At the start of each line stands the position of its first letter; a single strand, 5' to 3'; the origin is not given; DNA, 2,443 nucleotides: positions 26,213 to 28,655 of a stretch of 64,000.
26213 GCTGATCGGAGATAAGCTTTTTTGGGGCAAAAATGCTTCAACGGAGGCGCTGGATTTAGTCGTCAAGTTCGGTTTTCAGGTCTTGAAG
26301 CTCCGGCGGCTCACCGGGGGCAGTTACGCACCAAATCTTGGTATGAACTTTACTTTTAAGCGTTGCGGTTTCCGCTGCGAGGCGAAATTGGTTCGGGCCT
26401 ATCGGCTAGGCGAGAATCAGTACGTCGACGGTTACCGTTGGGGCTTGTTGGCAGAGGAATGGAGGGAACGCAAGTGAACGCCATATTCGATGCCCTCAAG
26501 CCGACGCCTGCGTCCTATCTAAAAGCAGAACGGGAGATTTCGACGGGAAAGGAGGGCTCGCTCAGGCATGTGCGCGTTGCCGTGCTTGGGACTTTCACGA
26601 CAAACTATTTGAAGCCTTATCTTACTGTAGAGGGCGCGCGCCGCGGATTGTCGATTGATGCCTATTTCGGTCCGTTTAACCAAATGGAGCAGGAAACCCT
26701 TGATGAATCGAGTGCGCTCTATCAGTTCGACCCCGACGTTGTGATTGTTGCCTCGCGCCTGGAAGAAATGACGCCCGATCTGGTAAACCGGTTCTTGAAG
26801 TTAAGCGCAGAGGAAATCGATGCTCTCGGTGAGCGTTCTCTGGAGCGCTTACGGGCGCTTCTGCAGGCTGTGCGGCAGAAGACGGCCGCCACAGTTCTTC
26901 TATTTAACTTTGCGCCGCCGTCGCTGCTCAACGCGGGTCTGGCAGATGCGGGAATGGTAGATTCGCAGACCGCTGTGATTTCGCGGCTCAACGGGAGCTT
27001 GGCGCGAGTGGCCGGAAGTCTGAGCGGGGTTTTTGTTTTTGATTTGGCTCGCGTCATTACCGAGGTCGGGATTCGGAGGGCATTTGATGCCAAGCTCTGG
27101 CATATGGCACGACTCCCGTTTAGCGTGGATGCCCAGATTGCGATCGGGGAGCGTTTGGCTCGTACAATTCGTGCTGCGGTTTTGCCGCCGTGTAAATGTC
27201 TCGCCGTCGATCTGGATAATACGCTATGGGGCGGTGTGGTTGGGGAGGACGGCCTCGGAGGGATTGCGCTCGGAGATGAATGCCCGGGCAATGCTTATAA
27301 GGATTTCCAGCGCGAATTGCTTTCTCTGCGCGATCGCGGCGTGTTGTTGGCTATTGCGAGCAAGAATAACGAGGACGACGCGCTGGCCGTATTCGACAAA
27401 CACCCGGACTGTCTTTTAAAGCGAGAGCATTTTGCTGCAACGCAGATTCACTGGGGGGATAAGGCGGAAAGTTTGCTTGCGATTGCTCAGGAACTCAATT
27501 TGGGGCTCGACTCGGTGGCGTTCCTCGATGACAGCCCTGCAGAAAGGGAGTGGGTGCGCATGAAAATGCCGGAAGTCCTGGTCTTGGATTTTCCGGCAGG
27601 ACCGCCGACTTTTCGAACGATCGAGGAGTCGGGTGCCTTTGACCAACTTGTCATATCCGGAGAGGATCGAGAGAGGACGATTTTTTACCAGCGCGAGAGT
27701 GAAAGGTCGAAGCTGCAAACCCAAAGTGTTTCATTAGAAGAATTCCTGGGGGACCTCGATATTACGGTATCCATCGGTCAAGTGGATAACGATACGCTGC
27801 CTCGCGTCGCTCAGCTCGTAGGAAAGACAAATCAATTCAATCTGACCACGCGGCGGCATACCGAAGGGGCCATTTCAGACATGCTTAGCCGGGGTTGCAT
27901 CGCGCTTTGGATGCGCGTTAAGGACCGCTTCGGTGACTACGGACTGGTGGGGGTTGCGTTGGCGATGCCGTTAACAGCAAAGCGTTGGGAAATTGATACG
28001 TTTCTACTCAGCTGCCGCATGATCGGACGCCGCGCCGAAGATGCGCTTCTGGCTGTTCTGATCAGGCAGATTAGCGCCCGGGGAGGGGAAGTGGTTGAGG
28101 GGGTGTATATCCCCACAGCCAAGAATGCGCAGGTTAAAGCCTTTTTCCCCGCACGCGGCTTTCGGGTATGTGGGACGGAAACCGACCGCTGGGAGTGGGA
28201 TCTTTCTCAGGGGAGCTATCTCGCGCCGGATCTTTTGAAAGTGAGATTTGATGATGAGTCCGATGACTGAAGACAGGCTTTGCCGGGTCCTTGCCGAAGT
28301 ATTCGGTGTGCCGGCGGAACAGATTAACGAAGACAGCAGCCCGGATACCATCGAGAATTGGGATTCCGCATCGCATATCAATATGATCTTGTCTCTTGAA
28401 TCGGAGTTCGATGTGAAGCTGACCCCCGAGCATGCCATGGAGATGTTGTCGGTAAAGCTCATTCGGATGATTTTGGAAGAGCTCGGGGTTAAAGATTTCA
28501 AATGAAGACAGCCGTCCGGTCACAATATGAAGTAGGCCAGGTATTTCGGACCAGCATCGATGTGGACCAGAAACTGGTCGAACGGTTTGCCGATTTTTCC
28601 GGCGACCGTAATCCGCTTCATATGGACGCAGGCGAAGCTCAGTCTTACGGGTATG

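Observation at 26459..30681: FkbH/ACP/dehydratase-reductase/oxidoreductase cassette inserted between pseI and pseF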

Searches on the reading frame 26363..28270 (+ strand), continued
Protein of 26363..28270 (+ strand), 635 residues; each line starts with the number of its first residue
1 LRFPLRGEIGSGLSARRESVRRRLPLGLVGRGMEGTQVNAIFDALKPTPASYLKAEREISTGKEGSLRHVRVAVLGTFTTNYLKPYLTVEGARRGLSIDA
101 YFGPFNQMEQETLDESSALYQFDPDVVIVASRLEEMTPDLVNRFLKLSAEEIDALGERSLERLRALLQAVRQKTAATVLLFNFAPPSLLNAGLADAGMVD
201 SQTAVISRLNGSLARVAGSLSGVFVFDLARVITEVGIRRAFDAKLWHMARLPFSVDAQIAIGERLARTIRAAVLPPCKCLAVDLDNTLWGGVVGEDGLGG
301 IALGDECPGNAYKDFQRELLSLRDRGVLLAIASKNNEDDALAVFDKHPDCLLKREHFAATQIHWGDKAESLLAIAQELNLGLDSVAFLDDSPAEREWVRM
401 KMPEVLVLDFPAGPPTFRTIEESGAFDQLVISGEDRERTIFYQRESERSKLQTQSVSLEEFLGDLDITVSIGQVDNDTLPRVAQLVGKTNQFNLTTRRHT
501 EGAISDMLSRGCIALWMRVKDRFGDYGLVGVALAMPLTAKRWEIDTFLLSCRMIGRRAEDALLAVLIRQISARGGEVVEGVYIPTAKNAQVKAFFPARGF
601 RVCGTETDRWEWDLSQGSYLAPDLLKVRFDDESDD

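Call 53: get_annotated_region(hit=H1, flank=9000)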
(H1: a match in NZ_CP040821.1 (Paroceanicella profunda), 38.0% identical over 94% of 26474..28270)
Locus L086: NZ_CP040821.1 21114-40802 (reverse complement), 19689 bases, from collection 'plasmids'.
description: Paroceanicella profunda strain D4M1 plasmid pD4M1C, complete sequence
organism: Paroceanicella profunda (NCBI taxid 2579971)
taxonomy: Bacteria; Pseudomonadota; Alphaproteobacteria; Rhodobacterales; Paracoccaceae; Paroceanicella; Paroceanicella profunda
host: -; source: Cell culture,Deep seawater from Mariana Trench; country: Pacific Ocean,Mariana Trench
typing (MOB-suite, as given by PLSDB): non-mobilizable
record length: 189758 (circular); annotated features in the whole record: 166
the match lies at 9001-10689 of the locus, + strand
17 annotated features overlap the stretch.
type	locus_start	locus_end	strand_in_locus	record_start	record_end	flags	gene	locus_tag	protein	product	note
CDS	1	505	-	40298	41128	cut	-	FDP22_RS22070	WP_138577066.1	carbohydrate ABC transporter permease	GO:0008643 - carbohydrate transport [Evidence IEA]; GO:0055085 - transmembrane transport [Evidence IEA]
CDS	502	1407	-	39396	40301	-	-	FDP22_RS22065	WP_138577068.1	sugar ABC transporter permease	-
CDS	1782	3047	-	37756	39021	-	-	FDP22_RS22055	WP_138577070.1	ABC transporter substrate-binding protein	-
CDS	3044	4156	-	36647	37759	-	-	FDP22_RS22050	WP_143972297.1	ABC transporter ATP-binding protein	-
CDS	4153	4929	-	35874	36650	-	-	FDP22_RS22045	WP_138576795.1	DeoR/GlpR family DNA-binding transcription regulator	-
CDS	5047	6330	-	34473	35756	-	-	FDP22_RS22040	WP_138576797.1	TRAP transporter large permease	GO:0008643 - carbohydrate transport [Evidence IEA]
CDS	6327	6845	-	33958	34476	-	-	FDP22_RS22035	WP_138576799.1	TRAP transporter small permease subunit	-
CDS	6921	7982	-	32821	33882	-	-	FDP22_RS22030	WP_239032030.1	TRAP transporter substrate-binding protein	-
CDS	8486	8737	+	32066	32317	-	-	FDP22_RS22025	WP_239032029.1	acyl carrier protein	GO:0006633 - fatty acid biosynthetic process [Evidence IEA]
CDS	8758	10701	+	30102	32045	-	-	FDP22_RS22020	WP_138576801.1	HAD-IIIC family phosphatase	-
CDS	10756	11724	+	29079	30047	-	-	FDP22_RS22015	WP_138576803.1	class I SAM-dependent methyltransferase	-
CDS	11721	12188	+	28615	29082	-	-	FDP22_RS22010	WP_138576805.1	VOC family protein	-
CDS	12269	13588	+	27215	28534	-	-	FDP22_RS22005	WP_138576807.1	hypothetical protein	-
CDS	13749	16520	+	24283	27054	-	mprF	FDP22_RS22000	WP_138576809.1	bifunctional lysylphosphatidylglycerol flippase/synthetase MprF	-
CDS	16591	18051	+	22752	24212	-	-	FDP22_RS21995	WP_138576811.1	AcvB/VirJ family lysyl-phosphatidylglycerol hydrolase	-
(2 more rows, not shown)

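Call 66: get_annotated_region(hit=H23, flank=8000)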
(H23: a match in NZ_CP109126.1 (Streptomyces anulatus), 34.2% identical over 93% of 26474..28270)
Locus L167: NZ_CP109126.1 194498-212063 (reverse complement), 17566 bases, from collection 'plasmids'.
description: Streptomyces anulatus strain NBC 01759 plasmid unnamed1, complete sequence
organism: Streptomyces anulatus (NCBI taxid 1892)
taxonomy: Bacteria; Actinomycetota; Actinomycetes; Kitasatosporales; Streptomycetaceae; Streptomyces; Streptomyces anulatus
host: -; source: -; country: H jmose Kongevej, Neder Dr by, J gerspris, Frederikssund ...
typing (MOB-suite, as given by PLSDB): mobilizable; relaxase MOBF
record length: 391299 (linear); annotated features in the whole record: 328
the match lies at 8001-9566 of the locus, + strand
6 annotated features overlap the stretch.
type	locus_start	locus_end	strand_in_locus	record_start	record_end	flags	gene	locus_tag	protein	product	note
CDS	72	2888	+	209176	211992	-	-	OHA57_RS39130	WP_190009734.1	LuxR family transcriptional regulator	-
CDS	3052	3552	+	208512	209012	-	-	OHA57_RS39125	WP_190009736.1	hypothetical protein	-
CDS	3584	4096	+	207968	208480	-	-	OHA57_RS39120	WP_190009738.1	hypothetical protein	-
CDS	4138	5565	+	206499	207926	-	-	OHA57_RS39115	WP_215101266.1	PfaD family polyunsaturated fatty acid/polyketide biosynthesis protein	-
CDS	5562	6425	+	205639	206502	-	fabD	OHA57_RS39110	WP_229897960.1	ACP S-malonyltransferase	GO:0006633 - fatty acid biosynthetic process [Evidence IEA]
CDS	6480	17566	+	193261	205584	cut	-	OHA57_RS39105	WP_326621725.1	SDR family NAD(P)-dependent oxidoreductase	-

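Call 68: search_protein_families(library=pfam, proteins=[L167:6480-10679:+], max_evalue=0.0001)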
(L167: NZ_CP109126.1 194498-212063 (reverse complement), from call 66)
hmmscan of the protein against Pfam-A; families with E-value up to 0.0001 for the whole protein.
L167:6480-10679:+ (1400 aa): 7 families
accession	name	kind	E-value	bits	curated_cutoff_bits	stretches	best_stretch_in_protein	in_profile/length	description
PF00109.32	ketoacyl-synt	-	1.8e-43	149.4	20.8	1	1233-1400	2-177/252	Beta-ketoacyl synthase, N-terminal domain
PF00106.31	adh_short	-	2.9e-22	79.5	26.6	1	288-472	3-188/195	short chain dehydrogenase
PF01575.25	MaoC_dehydratas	-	1.2e-13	51.2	27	1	9-99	15-109/123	MaoC like domain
PF13561.12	adh_short_C2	-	1.4e-12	48.1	27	1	295-480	6-190/236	Enoyl-(Acyl carrier protein) reductase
PF00550.31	PP-binding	-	7.3e-10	39.4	20.8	1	1137-1202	1-67/67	Phosphopantetheine attachment site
PF08659.16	KR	-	4.3e-06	27.2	22.6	1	288-448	3-162/180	KR domain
PF01370.27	Epimerase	-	3.2e-05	23.9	20.9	0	288-427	1-120/240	NAD dependent epimerase/dehydratase family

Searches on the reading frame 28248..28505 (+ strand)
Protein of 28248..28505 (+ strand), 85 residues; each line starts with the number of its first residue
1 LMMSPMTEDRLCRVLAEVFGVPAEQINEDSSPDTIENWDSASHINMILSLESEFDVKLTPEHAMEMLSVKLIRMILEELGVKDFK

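Call 4: search_protein_families(library=pfam, proteins=[window:28248-28505:+], max_evalue=0.01)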
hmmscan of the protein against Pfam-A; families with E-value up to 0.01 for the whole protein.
window:28248-28505:+ (85 aa): 1 family
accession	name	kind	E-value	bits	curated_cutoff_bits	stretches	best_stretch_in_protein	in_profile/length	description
PF00550.31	PP-binding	-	8.1e-06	26.4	20.8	1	9-66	1-57/67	Phosphopantetheine attachment site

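Call 6: search_protein_families(library=ncbifam, proteins=[window:28248-28505:+], max_evalue=0.001)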
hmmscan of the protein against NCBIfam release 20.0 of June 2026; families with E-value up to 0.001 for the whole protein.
window:28248-28505:+ (85 aa): 5 families
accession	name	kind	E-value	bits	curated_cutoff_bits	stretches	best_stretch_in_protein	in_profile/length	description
NF002148.0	PRK00982.1-2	subfamily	1.7e-06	27.7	71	1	7-72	5-70/79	acyl carrier protein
NF002149.0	PRK00982.1-3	equivalog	3e-06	27.1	106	1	8-69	5-66/78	acyl carrier protein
TIGR00517.1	acyl_carrier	equivalog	0.00018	21.3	70.45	1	7-70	4-67/77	acyl carrier protein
NF002151.0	PRK00982.1-5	equivalog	0.00046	20.3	92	1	7-70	4-67/78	acyl carrier protein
NF002150.0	PRK00982.1-4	subfamily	0.00068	19.8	66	0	13-69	12-68/80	acyl carrier protein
